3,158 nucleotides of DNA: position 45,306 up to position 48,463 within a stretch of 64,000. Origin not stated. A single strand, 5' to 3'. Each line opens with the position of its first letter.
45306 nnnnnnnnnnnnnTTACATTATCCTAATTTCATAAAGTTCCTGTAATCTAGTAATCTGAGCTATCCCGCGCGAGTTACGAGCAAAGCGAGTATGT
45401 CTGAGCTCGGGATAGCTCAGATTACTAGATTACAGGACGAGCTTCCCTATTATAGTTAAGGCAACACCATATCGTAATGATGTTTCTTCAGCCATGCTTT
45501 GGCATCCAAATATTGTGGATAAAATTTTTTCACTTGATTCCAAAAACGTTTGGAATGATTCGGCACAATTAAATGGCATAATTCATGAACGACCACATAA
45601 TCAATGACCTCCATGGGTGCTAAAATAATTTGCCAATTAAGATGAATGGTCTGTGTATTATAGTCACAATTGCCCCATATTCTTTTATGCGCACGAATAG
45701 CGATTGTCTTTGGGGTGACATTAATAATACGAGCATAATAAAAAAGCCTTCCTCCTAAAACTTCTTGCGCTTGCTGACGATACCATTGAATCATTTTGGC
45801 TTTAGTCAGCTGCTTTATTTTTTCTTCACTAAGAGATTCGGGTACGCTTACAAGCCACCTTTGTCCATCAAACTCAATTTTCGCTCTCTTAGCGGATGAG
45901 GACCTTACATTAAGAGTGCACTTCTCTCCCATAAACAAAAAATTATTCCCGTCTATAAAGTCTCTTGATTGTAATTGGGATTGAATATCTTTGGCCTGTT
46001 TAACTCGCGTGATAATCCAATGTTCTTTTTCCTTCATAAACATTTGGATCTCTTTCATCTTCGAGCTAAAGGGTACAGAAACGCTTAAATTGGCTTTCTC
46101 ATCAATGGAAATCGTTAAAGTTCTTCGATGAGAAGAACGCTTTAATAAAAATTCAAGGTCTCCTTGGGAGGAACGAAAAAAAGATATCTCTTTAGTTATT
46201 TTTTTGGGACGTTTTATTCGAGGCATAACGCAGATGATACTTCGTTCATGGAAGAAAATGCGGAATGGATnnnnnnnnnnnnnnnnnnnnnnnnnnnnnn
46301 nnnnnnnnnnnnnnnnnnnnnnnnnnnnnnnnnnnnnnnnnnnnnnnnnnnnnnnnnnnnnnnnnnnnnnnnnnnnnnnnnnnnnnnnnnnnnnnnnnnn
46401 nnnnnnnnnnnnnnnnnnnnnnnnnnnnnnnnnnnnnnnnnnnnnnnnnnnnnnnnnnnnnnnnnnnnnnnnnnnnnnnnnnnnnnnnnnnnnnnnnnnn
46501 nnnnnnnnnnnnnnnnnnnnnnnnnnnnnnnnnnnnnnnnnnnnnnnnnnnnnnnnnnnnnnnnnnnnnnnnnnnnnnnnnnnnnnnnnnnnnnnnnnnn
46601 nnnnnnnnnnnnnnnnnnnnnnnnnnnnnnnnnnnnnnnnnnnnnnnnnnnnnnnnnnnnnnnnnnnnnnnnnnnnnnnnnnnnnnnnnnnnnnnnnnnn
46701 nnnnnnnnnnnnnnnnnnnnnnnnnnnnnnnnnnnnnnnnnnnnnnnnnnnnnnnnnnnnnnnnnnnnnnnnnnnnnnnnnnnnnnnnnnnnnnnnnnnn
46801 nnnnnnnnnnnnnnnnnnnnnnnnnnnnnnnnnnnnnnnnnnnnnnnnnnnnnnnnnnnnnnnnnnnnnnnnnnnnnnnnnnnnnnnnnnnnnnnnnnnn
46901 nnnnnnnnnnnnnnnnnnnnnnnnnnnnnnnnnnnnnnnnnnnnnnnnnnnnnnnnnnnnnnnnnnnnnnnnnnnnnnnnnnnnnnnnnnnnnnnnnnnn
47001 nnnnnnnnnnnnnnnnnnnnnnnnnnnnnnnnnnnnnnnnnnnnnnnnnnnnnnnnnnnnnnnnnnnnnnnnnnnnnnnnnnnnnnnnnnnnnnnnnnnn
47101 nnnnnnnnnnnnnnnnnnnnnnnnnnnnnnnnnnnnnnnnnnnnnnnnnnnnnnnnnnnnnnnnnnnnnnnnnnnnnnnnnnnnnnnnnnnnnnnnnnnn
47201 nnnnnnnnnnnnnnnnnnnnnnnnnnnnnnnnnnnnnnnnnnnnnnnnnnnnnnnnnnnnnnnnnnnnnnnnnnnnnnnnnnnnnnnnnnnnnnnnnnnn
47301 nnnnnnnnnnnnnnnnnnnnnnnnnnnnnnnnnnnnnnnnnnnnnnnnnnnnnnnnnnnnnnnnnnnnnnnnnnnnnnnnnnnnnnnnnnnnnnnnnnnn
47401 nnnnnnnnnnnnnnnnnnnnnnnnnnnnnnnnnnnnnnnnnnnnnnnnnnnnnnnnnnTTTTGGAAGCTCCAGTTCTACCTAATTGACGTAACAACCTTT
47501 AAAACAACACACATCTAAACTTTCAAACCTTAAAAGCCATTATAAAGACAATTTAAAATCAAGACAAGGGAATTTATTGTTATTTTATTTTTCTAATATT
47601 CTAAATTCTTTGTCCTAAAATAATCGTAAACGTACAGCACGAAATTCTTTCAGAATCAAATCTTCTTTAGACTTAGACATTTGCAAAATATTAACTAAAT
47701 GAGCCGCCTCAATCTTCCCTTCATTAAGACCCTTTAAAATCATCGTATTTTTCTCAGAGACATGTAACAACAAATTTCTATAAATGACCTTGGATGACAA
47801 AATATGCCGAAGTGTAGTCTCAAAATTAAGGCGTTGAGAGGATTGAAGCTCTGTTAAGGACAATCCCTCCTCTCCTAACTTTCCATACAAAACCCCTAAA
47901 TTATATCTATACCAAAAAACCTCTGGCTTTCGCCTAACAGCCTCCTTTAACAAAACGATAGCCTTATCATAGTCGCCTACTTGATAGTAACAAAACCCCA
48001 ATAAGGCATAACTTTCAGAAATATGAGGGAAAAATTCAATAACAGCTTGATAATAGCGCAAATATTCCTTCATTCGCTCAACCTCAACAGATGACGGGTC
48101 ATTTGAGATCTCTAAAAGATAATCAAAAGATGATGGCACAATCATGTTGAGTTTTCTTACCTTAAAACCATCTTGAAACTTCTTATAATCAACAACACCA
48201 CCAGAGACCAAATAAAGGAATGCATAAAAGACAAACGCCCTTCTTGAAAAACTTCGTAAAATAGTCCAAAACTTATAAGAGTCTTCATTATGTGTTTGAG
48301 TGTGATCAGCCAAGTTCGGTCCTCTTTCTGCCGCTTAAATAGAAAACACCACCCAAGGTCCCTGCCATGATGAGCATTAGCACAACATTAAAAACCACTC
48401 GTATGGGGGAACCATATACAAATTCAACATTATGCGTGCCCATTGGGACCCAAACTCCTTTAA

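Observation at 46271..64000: An 18-kb co-directional cluster of envelope proteins headed by two giant repeat proteins and ending in a PilZ receptor: candidate uncharacterised cell-surface assembly/glycosylation system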

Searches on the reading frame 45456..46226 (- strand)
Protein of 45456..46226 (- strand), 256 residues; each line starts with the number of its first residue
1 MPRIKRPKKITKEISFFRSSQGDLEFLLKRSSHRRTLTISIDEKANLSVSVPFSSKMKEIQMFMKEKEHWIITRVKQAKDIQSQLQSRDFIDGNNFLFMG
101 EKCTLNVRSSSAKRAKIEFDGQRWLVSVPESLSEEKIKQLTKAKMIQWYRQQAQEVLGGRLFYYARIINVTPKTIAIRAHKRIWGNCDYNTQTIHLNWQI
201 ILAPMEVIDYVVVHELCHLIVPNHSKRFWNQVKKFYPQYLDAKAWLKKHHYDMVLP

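Call 5: search_protein_families(library=pfam, proteins=[window:45456-46226:-], max_evalue=0.01)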
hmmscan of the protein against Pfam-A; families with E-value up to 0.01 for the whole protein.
window:45456-46226:- (256 aa): 3 families
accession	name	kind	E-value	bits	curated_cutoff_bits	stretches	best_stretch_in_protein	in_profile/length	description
PF01863.23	YgjP-like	-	4.3e-54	184.1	26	1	35-249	1-207/207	YgjP-like, metallopeptidase domain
PF10263.15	SprT-like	-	0.00011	22.5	25.6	1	175-221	21-74/108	SprT-like family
PF08325.16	WLM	-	0.00013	22.6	26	1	204-240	79-115/190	WLM domain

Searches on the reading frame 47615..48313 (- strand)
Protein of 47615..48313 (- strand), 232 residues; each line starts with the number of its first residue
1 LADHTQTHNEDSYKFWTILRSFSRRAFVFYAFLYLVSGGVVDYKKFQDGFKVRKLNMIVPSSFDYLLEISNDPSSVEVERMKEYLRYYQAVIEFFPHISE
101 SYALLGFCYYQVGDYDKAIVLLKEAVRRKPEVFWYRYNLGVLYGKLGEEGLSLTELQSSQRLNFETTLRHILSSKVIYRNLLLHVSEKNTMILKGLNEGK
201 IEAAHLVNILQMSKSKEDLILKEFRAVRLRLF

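Call 5: search_protein_families(library=pfam, proteins=[window:47615-48313:-], max_evalue=0.01)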
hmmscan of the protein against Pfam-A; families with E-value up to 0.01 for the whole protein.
window:47615-48313:- (232 aa): 9 families
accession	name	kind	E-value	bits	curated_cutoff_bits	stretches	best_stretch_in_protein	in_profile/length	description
PF00515.34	TPR_1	-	5.7e-09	35.9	27.8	1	100-131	2-33/34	Tetratricopeptide repeat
PF13431.12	TPR_17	-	1.5e-08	34.7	24.4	1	87-119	1-33/34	Tetratricopeptide repeat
PF13424.12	TPR_12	-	2.9e-08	34.2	30.1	2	102-144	6-56/77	Tetratricopeptide repeat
PF13414.12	TPR_11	-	6.1e-08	32.7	26.8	1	109-147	4-42/42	TPR repeat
PF07719.23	TPR_2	-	2e-07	31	27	1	100-131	2-33/34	Tetratricopeptide repeat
PF13181.12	TPR_8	-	4.6e-07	29.9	25.7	1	100-131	2-33/34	Tetratricopeptide repeat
PF13428.12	TPR_14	-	0.00024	21.9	23.5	1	102-140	4-42/44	Tetratricopeptide repeat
PF14559.12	TPR_19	-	0.00028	21.6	25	1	86-131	12-57/68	Tetratricopeptide repeat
PF13371.12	TPR_9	-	0.0036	17.7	35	1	77-130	7-60/73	Tetratricopeptide repeat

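Call 33: search_protein_families(library=ncbifam, proteins=[window:47615-48313:-], max_evalue=0.01)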
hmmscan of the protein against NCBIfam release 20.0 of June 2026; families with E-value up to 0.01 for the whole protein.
window:47615-48313:- (232 aa): 7 families
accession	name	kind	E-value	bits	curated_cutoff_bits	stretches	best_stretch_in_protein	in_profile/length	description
NF040959.1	MamA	equivalog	1.1e-06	28.2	200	1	77-155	83-161/204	magnetosome protein MamA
NF047558.1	TPR_END_plus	domain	3.7e-05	23.6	32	0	107-131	7-31/56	TPR end-of-group domain-containing protein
NF033920.0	C39_PA2778_fam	equivalog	0.00015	21.3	150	1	78-152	169-243/255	PA2778 family cysteine peptidase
NF033762.1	social_mot_Tgl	equivalog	0.00034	20.1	225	1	81-148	82-185/252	social motility TPR repeat lipoprotein Tgl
TIGR02917.1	PEP_TPR_lipo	equivalog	0.00065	17.7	312.2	1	109-166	32-89/899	XrtA/PEP-CTERM system TPR-repeat protein PrsT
NF033758.1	gliding_GltE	equivalog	0.0034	16.4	225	1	86-131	141-186/411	adventurous gliding motility TPR repeat lipoprotein GltE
TIGR02521.1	type_IV_pilW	equivalog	0.0086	15.6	154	0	100-152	32-84/234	type IV pilus biogenesis/stability protein PilW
